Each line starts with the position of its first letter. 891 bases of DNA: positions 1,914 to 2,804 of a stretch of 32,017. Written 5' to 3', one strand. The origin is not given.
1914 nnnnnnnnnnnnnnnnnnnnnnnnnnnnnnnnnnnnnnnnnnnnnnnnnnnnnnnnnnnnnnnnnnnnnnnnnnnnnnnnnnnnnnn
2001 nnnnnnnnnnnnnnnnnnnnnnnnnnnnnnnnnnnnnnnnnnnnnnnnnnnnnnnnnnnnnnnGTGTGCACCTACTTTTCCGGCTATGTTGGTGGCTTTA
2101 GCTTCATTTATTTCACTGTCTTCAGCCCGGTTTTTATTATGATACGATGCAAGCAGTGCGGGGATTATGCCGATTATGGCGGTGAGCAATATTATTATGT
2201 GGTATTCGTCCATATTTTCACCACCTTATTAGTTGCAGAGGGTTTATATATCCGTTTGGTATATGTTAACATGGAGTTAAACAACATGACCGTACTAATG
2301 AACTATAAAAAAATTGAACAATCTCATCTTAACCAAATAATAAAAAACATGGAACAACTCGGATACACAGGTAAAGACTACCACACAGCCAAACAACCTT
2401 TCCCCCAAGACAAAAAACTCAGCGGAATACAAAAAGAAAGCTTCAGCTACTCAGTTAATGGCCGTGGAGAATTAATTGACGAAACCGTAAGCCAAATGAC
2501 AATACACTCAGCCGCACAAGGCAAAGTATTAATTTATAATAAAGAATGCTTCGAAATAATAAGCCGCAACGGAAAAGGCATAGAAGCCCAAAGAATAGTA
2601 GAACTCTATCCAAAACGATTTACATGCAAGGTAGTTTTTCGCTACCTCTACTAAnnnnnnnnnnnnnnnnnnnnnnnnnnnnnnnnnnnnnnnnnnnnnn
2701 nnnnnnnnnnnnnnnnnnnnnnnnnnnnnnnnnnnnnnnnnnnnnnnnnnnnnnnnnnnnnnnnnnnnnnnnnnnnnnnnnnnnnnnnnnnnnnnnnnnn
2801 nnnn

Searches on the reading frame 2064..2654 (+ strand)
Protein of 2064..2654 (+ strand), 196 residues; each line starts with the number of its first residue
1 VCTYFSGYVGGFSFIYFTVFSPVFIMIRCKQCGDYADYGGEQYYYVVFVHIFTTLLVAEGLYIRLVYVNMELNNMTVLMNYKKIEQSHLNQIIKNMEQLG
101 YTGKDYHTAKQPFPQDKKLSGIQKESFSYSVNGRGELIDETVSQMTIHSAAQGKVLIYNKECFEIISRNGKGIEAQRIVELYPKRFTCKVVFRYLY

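Call 73: search_protein_families(library=pfam, proteins=[window:2064-2654:+], max_evalue=0.1)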
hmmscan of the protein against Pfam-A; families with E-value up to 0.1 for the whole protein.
window:2064-2654:+ (196 aa): 1 family
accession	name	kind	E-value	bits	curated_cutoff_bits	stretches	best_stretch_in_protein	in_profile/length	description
PF09968.15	DUF2202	-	0.083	13.1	22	1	61-130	13-82/162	Uncharacterized protein domain (DUF2202)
